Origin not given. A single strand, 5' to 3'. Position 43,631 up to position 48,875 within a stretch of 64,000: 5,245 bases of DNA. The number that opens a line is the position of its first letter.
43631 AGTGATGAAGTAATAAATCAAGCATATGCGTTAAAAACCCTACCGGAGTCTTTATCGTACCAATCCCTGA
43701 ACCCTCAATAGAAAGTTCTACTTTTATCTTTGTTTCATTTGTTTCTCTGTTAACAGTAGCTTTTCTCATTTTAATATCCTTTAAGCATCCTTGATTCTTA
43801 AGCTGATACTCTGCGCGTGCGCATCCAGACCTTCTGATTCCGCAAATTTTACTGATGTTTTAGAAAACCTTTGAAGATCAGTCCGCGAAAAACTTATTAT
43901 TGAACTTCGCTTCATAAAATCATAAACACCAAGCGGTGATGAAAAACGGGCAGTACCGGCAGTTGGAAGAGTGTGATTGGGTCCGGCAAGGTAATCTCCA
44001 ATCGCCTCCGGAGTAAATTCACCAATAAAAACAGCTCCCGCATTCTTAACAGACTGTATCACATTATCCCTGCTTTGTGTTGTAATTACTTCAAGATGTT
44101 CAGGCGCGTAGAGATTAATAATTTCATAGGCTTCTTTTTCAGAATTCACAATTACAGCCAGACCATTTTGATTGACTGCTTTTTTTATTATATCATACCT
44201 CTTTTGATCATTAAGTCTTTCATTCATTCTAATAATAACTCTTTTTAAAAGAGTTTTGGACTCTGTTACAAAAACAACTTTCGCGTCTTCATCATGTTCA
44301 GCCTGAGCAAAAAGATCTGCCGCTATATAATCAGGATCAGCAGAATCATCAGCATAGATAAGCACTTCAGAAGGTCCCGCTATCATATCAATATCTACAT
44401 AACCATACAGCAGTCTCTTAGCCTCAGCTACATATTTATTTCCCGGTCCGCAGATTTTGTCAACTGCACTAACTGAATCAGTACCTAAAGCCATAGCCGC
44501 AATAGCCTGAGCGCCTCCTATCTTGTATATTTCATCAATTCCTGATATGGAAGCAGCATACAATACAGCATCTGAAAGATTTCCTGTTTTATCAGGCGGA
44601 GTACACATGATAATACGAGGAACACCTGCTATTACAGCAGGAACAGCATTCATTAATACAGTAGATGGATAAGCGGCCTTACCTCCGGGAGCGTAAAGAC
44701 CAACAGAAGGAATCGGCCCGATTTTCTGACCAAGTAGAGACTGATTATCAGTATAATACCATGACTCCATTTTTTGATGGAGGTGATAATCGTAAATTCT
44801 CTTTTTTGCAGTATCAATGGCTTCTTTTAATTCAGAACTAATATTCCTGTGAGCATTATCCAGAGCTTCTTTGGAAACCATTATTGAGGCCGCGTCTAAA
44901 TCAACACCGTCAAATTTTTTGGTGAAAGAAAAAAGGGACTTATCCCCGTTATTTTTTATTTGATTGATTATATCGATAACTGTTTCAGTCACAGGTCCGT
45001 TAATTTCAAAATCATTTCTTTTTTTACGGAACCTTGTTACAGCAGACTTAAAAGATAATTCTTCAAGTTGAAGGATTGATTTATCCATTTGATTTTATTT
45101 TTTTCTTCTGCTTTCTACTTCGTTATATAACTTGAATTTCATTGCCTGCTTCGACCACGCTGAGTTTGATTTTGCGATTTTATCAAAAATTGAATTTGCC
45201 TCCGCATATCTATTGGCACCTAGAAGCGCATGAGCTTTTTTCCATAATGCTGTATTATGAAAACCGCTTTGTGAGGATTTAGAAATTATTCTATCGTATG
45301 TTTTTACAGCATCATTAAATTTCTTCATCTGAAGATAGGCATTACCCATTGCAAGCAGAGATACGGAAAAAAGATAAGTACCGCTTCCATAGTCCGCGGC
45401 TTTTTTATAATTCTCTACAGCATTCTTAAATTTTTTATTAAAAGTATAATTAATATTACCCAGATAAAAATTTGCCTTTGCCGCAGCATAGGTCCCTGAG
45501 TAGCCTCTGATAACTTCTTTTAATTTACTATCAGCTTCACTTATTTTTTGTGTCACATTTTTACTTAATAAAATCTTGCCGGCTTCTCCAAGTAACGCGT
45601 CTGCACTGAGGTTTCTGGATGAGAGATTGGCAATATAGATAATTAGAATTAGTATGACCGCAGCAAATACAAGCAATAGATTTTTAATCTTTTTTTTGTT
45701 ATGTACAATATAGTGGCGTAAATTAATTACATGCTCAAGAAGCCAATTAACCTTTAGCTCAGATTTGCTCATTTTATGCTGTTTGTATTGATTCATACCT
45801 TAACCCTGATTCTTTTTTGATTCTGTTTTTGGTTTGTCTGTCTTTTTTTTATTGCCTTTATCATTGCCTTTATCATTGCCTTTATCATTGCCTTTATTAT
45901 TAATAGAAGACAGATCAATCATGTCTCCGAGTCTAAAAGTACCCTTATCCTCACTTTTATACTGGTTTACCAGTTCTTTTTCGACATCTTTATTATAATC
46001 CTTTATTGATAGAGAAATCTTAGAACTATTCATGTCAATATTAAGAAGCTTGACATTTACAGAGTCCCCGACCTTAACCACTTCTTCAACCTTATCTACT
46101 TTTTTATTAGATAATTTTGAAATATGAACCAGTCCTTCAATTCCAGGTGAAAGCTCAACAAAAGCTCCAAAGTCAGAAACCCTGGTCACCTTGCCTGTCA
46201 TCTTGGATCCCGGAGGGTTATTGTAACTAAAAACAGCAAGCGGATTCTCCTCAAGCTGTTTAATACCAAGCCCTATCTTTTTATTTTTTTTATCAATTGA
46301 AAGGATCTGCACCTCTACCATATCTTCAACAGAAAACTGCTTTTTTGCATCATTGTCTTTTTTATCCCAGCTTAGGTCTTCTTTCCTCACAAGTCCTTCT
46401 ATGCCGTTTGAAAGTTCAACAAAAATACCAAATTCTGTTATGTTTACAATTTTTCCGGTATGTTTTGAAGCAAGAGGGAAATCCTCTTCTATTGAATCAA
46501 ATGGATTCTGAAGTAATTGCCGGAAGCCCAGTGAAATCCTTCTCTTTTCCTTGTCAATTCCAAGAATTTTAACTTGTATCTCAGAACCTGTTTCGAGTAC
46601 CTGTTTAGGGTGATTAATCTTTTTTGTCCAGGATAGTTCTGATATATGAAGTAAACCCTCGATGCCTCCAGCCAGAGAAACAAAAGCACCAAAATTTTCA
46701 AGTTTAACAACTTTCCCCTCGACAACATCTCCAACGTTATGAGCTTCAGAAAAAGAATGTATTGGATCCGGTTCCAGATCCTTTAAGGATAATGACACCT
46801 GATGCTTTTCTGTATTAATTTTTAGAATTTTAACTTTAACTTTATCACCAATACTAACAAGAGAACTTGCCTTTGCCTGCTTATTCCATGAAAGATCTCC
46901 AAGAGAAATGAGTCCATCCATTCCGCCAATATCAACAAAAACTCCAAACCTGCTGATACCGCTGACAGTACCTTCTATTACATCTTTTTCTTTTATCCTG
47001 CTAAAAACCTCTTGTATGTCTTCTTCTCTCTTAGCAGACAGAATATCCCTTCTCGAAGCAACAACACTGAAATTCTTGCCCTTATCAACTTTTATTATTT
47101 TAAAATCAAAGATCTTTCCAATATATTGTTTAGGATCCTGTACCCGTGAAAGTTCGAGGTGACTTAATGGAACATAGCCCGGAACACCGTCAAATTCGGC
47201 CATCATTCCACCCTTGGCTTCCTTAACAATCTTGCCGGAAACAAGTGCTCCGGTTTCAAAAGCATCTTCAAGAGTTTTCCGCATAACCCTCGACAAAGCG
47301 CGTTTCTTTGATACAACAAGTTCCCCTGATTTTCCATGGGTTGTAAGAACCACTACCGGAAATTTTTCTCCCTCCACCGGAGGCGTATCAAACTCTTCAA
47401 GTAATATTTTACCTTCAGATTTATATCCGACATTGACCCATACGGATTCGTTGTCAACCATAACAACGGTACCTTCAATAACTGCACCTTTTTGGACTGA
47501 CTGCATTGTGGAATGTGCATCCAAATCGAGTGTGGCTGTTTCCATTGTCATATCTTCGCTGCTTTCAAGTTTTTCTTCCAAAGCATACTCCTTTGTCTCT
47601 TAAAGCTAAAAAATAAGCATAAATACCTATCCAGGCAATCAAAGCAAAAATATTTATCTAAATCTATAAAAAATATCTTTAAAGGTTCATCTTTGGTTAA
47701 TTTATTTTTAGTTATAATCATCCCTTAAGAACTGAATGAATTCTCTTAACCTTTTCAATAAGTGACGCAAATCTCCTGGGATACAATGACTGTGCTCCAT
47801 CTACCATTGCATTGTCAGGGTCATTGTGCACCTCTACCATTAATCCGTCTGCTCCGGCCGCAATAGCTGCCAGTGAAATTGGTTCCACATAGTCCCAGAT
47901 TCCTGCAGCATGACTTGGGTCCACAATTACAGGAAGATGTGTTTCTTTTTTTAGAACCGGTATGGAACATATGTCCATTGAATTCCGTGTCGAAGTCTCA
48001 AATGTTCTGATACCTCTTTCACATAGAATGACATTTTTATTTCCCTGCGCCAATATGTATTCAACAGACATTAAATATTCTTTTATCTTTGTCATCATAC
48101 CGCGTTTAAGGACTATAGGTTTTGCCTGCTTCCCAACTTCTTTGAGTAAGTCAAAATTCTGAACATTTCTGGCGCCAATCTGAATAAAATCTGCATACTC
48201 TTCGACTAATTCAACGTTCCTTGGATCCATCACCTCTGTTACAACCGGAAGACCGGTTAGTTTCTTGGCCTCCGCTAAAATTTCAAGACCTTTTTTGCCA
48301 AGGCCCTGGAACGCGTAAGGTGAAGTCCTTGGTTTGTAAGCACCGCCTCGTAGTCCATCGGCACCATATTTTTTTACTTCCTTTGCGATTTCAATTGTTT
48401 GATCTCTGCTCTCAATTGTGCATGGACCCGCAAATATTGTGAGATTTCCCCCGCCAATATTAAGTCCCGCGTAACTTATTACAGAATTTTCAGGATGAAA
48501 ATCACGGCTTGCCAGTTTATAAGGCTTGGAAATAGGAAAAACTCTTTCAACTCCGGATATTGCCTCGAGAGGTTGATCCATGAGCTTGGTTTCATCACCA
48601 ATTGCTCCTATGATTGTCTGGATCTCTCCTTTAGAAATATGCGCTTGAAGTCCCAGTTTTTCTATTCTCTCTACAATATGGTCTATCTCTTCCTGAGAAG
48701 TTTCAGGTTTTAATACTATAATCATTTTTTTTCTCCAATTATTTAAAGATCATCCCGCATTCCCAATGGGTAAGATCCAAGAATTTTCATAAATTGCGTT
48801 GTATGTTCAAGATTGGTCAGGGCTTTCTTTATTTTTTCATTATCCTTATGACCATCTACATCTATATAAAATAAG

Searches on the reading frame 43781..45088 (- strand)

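Call 73: search_protein_families(library=pfam, proteins=[window:43781-45088:-], max_evalue=0.00001)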
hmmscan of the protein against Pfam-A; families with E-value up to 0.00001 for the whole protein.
window:43781-45088:- (435 aa): 1 family
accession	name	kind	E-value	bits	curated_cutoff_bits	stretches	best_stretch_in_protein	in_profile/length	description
PF00815.25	Histidinol_dh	-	2.3e-163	544.4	27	1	32-431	10-410/411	Histidinol dehydrogenase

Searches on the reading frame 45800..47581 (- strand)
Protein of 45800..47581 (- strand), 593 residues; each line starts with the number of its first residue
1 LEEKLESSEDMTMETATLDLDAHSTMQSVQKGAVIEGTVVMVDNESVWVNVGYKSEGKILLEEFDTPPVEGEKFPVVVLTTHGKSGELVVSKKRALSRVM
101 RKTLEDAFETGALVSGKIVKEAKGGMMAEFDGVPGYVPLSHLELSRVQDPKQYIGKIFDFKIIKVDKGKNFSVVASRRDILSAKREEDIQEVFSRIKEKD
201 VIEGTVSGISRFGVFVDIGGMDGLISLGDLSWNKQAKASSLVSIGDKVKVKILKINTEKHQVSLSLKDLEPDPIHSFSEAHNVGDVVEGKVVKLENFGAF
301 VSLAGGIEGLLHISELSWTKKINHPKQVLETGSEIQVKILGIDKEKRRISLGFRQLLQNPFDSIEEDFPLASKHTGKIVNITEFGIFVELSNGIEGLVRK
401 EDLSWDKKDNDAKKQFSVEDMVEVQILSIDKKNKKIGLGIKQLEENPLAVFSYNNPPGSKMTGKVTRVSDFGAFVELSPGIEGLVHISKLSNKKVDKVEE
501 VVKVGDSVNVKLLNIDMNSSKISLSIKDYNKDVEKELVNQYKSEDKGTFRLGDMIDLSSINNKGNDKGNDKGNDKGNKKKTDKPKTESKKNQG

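Call 73: search_protein_families(library=pfam, proteins=[window:45800-47581:-], max_evalue=0.00001)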
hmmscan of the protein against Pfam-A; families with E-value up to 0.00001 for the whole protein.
window:45800-47581:- (593 aa): 5 families
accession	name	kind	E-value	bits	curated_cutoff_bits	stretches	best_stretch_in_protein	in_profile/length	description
PF00575.29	S1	-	5.7e-92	302.6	22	5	281-352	2-72/74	S1 RNA binding domain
PF23459.1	S1_RRP5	-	3.2e-22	79.3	27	0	284-351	4-70/72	RRP5 S1 domain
PF21710.3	Spt6_S1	-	3.2e-22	79.1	27.5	0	464-528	23-88/91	Spt6, S1/OB domain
PF13509.12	S1_2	-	2.6e-06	27.9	21.8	0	283-317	1-35/61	S1 domain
PF17092.11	PCB_OB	-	2.9e-06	28.5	27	0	277-339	25-97/111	Penicillin-binding protein OB-like domain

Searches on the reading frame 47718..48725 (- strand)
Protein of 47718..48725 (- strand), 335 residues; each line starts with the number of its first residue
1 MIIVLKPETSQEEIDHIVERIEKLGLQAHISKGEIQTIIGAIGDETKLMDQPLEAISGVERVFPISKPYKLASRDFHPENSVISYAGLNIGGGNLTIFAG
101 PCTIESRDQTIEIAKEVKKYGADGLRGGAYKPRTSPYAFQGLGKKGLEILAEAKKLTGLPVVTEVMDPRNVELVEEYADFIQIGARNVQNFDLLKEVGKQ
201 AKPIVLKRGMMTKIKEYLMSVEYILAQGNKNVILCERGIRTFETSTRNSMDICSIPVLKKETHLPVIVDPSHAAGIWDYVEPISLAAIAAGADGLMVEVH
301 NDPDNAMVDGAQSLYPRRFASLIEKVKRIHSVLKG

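Call 72: search_protein_families(library=pfam, proteins=[window:47718-48725:-], max_evalue=0.00001)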
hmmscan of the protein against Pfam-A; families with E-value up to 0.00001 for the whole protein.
window:47718-48725:- (335 aa): 3 families
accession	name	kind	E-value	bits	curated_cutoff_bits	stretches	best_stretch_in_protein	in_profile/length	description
PF00793.26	DAHP_synth_1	-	7.6e-80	268.1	25.5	1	87-327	9-262/270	DAHP synthetase I family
PF18152.6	DAHP_snth_FXD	-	1.6e-25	89.1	27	1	1-67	1-67/67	DAHP synthase ferredoxin-like domain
PF03102.20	NeuB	-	4e-12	46.5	22.1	1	143-333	54-236/241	NeuB family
